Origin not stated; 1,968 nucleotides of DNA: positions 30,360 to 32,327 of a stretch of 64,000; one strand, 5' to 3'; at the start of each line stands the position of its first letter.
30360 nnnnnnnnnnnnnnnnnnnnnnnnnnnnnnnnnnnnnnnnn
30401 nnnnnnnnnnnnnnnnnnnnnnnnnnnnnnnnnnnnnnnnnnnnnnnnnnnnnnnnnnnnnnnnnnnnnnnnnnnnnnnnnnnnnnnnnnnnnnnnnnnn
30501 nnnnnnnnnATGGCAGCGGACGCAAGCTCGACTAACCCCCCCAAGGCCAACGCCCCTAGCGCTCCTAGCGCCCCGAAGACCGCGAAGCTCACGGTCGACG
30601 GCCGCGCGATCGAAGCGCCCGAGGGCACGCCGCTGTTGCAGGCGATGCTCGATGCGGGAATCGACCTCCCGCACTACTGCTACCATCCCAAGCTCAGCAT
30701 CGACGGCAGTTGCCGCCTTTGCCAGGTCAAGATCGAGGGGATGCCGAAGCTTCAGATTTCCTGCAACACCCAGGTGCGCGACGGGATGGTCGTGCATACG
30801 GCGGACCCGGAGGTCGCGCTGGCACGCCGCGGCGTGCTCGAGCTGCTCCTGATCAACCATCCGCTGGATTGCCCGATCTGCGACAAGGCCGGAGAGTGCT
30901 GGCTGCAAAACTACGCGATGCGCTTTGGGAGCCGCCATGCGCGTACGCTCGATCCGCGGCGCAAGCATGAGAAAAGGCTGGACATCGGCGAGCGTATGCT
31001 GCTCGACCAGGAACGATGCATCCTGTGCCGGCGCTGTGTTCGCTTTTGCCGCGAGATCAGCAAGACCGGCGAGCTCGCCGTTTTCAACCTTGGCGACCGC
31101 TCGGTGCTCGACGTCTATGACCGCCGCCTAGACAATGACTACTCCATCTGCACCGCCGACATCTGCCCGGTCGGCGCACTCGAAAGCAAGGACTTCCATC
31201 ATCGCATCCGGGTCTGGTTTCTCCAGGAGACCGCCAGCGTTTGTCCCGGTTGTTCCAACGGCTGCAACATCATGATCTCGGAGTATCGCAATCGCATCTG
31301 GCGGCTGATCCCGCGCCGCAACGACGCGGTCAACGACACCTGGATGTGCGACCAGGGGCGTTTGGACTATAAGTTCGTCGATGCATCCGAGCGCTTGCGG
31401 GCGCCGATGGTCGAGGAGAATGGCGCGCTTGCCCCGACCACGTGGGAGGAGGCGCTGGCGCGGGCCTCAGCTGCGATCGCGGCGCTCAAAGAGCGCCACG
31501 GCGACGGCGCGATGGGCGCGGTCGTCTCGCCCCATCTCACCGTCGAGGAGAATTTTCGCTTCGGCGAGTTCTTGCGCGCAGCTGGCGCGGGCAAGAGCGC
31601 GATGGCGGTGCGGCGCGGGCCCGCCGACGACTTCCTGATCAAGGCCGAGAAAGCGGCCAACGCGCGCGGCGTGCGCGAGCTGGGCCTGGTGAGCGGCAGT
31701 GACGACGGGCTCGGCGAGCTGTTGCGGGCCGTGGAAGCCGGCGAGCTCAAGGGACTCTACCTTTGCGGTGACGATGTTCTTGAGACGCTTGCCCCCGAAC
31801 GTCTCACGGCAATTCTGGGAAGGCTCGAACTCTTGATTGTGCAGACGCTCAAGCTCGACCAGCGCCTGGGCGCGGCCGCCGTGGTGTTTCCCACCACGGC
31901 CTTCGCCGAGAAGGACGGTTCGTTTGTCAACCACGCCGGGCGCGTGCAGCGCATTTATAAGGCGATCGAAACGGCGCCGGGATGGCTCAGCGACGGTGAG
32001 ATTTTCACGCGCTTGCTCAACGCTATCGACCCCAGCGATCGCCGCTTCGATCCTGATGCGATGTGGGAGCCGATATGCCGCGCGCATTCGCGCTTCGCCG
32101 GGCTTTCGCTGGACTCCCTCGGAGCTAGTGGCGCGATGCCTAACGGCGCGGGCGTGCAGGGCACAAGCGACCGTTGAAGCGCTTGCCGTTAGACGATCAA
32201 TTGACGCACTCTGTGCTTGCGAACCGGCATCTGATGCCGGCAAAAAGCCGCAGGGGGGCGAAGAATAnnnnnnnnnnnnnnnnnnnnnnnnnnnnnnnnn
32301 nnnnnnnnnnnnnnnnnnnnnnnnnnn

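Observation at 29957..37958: Complex-I gene cluster encoding only peripheral-arm subunits in a non-canonical order (B-G-MFS-I-C-D-EF); no nuoA/H/J-N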

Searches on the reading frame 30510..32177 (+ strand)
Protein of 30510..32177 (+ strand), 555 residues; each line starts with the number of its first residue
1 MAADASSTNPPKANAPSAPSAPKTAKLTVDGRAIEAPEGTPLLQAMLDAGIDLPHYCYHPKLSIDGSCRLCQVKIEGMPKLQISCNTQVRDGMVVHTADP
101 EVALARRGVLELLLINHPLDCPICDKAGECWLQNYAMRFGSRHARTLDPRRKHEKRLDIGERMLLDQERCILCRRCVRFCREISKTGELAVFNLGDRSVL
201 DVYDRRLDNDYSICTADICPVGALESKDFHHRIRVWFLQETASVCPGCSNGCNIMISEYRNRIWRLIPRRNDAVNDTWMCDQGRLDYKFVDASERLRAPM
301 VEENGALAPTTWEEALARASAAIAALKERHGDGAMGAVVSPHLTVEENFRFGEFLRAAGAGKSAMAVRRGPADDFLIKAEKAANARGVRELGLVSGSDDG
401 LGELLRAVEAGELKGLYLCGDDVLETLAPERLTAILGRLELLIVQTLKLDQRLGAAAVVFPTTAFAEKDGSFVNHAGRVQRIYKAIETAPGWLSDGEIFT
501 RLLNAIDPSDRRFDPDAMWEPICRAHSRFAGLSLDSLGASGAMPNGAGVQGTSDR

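Call 3: search_protein_families(library=pfam, proteins=[window:30510-32177:+])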
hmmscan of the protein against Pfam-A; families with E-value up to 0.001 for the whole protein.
window:30510-32177:+ (555 aa): 8 families
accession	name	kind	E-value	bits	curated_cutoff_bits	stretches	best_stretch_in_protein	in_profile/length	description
PF13510.11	Fer2_4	-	1.2e-20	73.8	22.8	1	26-98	5-80/82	2Fe-2S iron-sulfur cluster binding domain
PF00384.28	Molybdopterin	-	4.6e-19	69.1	24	2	385-501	231-349/353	Molybdopterin oxidoreductase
PF10588.14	NADH-G_4Fe-4S_3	-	2.6e-18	65.7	27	1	106-145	1-40/40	NADH-ubiquinone oxidoreductase-G iron-sulfur binding region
PF22117.2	Fer4_Nqo3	-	1.3e-15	57.8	27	1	162-224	3-66/67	NADH-quinone oxidoreductase subunit 3, ferredoxin-like domain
PF00111.32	Fer2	-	2.8e-08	34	21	1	29-78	3-51/77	2Fe-2S iron-sulfur cluster binding domain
PF04879.21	Molybdop_Fe4S4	-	7.2e-08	32.7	22.7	1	239-290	2-53/55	Molybdopterin oxidoreductase Fe4S4 domain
PF22151.2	Fer4_NDSU1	-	3.6e-07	30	23.8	1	251-286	14-49/51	NADH-ubiquinone oxidoreductase NDSU1/NuoG-like, 4Fe-4S domain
PF12797.12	Fer4_2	-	0.00039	20.7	24.5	1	162-180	2-20/22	4Fe-4S binding domain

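Call 4: search_protein_families(library=ncbifam, proteins=[window:30510-32177:+])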
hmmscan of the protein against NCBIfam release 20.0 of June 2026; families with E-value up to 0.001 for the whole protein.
window:30510-32177:+ (555 aa): 15 families
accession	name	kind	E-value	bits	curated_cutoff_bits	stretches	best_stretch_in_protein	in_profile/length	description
TIGR01973.1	NuoG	equivalog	4e-123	412.3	470.05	2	27-367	1-338/606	NADH-quinone oxidoreductase subunit NuoG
NF005895.0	PRK07860.1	equivalog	4.4e-102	342.5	802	2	14-358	7-350/811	NADH-quinone oxidoreductase subunit G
NF040763.1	FeFe_hydrog_A6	exception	1.2e-47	162.6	765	1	26-234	2-215/571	NADH-dependent [FeFe] hydrogenase, group A6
NF006305.0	PRK08493.1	equivalog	3e-43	148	591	2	26-183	3-156/819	NADH-quinone oxidoreductase subunit G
TIGR01591.1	Fdh-alpha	equivalog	1.4e-41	142.4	666.25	2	380-541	353-513/672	formate dehydrogenase subunit alpha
NF005745.0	PRK07569.1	equivalog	3.4e-38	131.3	333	1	26-227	5-210/238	bidirectional hydrogenase complex protein HoxU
NF040762.1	Hydr_FeFe_Clost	exception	2.1e-29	102.6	900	1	26-234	2-214/572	ferredoxin hydrogenase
NF009454.0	PRK12814.1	equivalog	9.8e-24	83.7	916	1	24-121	3-100/657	putative NADPH-dependent glutamate synthase small subunit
NF047855.1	AssmNtatRedNasC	equivalog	9.5e-20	70.4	1100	2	241-358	21-140/708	assimilatory nitrate reductase catalytic subunit NasC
NF041323.1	Nitr_red_NasA_Halo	equivalog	3.1e-10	39.2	1000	1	271-358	28-113/673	assimilatory nitrate reductase NasA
TIGR01553.1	formate-DH-alph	equivalog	1.3e-08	33.1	814.2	0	239-324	43-137/1009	formate dehydrogenase-N subunit alpha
NF010055.0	PRK13532.1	equivalog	2.4e-06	26.1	904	1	242-357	44-166/830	nitrate reductase catalytic subunit NapA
TIGR01706.1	NAPA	equivalog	6.4e-06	24.7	930.55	1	242-356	44-165/830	periplasmic nitrate reductase subunit alpha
TIGR02512.1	FeFe_hydrog_A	subfamily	2e-05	23.6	405.95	1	164-232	3-75/375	[FeFe] hydrogenase, group A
NF012032.0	PRK15488.1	equivalog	3.5e-05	22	694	0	238-335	41-142/759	thiosulfate reductase PhsA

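Call 43: search_solved_structures(query=window:30510-32177:+, max_evalue=1e-20, show_alignments=0)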
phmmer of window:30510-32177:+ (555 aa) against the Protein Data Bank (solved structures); distinct sequences matched with E-value up to 1e-20: 55.
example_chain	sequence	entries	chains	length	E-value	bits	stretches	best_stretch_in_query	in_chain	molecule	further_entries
9f5x_C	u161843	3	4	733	2.6e-78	267.4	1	9-364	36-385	NADH:ubiquinone oxidoreductase 78 kDa subunit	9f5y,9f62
8e9g_G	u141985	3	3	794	1.5e-74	255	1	23-358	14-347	NADH-quinone oxidoreductase subunit G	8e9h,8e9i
7zm7_A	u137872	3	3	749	4e-72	247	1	17-330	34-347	NADH-ubiquinone oxidoreductase-like protein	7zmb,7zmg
7arc_G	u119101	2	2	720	1.7e-71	244.9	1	14-330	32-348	75 kDa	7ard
9iho_G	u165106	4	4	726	4.1e-70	240.3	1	23-328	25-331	NUAM (75 kDa) subunit of mitochondrial NADH:ubiquinone oxidoreductase (Complex I)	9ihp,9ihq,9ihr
7qsd_G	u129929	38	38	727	6.6e-69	236.3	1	17-328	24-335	NADH-ubiquinone oxidoreductase 75 kDa subunit, mitochondrial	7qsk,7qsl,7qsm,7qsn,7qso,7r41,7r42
7ar7_G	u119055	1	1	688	7.2e-69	236.2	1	25-331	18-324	NADH dehydrogenase [ubiquinone] iron-sulfur protein 1, mitochondrial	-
7vxu_M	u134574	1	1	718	7.8e-69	236.1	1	13-328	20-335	NADH-ubiquinone oxidoreductase 75 kDa subunit, mitochondrial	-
5gpn_Y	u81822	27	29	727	8.1e-69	236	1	13-328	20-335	NADH-ubiquinone oxidoreductase 75 kDa subunit | NADH-ubiquinone oxidoreductase 75 kDa subunit, mitochondrial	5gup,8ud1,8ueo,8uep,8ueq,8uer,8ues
7a23_C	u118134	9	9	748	8.3e-69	236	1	25-331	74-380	75kDa | NADH dehydrogenase [ubiquinone] iron-sulfur protein 1, mitochondrial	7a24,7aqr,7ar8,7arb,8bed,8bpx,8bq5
5o31_G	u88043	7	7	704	1.1e-68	235.6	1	20-328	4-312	NADH-ubiquinone oxidoreductase 75 kDa subunit, mitochondrial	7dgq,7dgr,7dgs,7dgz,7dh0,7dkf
6g2j_G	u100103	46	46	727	2.5e-68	234.5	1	8-324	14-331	NADH-ubiquinone oxidoreductase 75 kDa subunit, mitochondrial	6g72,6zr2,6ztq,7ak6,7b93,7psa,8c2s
7ak5_G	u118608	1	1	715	2.9e-68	234.2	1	8-324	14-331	NADH-ubiquinone oxidoreductase 75 kDa subunit, mitochondrial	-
8uca_S1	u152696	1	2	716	2.9e-68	234.2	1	8-324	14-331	NADH-ubiquinone oxidoreductase 75 kDa subunit, mitochondrial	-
9w2u_G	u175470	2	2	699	3.3e-68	234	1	27-328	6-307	NADH-ubiquinone oxidoreductase 75 kDa subunit, mitochondrial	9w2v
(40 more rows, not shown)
